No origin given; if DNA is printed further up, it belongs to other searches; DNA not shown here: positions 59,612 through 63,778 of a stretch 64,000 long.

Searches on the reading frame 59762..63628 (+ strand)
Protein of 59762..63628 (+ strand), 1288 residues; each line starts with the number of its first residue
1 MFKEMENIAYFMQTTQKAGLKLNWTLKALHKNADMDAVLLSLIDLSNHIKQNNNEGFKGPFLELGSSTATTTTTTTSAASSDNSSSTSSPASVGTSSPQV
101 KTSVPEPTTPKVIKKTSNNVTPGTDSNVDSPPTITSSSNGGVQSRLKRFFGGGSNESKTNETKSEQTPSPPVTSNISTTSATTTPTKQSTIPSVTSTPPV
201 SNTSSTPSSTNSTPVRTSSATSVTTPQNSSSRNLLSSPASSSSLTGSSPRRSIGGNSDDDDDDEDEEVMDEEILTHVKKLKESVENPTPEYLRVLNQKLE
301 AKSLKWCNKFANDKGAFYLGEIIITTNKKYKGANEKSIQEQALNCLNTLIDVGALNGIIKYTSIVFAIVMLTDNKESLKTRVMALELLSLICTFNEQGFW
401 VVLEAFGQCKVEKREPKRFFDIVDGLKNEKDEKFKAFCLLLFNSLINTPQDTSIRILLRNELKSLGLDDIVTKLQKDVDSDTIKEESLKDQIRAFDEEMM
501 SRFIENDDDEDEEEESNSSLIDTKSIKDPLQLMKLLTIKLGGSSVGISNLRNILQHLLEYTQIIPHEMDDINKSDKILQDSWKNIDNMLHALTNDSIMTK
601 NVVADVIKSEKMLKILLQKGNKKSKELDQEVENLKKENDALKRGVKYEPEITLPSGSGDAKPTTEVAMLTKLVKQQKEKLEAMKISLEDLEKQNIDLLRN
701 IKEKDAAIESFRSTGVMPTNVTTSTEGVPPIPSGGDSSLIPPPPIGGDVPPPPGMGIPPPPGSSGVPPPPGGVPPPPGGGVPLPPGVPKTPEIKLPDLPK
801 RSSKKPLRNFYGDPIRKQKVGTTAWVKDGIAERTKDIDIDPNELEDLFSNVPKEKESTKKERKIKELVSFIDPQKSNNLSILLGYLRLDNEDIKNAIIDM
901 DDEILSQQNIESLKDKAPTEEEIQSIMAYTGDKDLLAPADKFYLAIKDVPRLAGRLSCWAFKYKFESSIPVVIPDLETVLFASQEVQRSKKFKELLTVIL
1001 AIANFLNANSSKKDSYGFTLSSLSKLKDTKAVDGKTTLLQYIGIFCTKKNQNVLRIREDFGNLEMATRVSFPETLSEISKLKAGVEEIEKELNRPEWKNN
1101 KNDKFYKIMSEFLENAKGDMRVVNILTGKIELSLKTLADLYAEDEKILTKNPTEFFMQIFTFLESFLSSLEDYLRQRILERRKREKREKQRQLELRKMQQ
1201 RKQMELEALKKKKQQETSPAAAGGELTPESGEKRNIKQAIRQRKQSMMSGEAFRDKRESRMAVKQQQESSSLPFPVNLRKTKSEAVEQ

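Call 31: search_protein_families(library=pfam, proteins=[window:59762-63628:+], max_evalue=0.01)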
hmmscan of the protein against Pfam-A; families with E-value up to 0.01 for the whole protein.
window:59762-63628:+ (1288 aa): 4 families
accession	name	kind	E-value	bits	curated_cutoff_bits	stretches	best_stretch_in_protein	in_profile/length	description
PF02181.28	FH2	-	4.6e-80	270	34.8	1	800-1166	4-371/372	Formin Homology 2 Domain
PF06367.22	Drf_FH3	-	1.6e-18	67.7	27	1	402-596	4-177/193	Diaphanous FH3 Domain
PF24959.1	FH3_FHOD1-3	-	2e-10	41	27.4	1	340-470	5-136/136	FHOD1/3 FH3 domain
PF06371.19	Drf_GBD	-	3.8e-08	33.5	30.1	1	273-392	69-187/188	Diaphanous GTPase-binding Domain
